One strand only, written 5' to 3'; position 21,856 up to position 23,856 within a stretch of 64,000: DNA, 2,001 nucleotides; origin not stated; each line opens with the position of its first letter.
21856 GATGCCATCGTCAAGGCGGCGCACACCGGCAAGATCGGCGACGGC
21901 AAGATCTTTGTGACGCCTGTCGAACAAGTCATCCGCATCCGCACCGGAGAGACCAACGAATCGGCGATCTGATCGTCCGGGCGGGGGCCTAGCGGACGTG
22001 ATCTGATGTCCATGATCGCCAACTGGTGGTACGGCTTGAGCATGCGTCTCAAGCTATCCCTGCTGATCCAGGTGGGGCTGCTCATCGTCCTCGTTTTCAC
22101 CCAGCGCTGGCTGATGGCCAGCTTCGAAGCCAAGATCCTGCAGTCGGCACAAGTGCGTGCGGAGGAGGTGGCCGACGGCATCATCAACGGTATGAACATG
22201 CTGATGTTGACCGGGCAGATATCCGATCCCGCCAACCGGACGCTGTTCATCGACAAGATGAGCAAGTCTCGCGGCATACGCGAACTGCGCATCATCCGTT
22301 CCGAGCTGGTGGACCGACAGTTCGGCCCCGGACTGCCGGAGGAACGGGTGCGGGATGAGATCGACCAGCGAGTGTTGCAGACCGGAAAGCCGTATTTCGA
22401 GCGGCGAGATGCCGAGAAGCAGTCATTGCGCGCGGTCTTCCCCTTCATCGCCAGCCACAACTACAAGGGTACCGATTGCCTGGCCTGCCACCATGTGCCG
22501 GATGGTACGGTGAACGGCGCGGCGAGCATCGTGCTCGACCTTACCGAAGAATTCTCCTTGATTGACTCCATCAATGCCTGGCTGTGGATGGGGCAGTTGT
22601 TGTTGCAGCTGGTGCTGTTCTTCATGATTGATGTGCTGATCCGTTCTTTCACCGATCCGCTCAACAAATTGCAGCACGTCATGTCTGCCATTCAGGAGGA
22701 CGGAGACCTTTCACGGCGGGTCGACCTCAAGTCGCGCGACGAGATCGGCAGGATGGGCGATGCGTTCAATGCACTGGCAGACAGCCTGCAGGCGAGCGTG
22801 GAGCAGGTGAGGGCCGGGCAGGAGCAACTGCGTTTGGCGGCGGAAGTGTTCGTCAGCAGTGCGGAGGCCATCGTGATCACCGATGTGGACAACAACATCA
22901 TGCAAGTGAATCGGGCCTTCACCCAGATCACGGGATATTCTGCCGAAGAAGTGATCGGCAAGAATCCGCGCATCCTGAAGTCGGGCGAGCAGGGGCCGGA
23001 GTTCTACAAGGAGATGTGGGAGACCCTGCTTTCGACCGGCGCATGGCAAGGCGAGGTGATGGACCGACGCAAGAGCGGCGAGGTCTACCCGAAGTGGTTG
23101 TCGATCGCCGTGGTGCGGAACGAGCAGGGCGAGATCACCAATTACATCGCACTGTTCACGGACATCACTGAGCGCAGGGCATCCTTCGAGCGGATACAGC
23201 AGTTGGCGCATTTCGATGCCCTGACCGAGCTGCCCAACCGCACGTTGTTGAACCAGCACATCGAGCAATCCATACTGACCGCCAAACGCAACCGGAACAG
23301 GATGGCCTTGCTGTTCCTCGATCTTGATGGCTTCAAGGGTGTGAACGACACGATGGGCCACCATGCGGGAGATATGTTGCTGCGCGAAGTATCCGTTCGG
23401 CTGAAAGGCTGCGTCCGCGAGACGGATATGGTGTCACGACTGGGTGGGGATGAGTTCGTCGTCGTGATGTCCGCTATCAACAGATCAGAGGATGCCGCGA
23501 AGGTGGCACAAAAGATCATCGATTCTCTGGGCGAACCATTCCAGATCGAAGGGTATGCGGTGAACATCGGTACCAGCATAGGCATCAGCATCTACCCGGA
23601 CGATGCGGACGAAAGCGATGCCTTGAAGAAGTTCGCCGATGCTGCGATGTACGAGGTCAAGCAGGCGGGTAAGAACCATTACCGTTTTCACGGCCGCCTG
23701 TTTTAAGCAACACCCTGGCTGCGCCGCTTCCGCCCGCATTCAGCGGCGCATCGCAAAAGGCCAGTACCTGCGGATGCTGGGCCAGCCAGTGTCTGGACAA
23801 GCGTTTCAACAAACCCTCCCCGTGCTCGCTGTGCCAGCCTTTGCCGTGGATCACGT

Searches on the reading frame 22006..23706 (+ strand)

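Call 91: search_protein_families(library=pfam, proteins=[window:22006-23706:+], max_evalue=0.00001)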
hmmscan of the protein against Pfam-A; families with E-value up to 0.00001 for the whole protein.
window:22006-23706:+ (566 aa): 7 families
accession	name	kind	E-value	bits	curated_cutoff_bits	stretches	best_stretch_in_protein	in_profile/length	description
PF00990.26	GGDEF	-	1.6e-47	161.7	23.8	1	401-558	1-161/161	Diguanylate cyclase, GGDEF domain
PF13426.13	PAS_9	-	2.7e-19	69.8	27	1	287-389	2-103/103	PAS domain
PF00989.32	PAS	-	3.6e-15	56.4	22.6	1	284-387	9-113/113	PAS fold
PF00672.30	HAMP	-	3.3e-14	53.4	25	1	210-263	1-53/53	HAMP domain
PF08448.16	PAS_4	-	1.8e-10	41.5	23.1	1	284-392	3-110/110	PAS fold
PF08447.18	PAS_3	-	1.5e-08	35.2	25.6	1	299-381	2-86/89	PAS fold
PF13188.13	PAS_8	-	7.1e-06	26.2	21.8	0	281-318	6-44/65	PAS domain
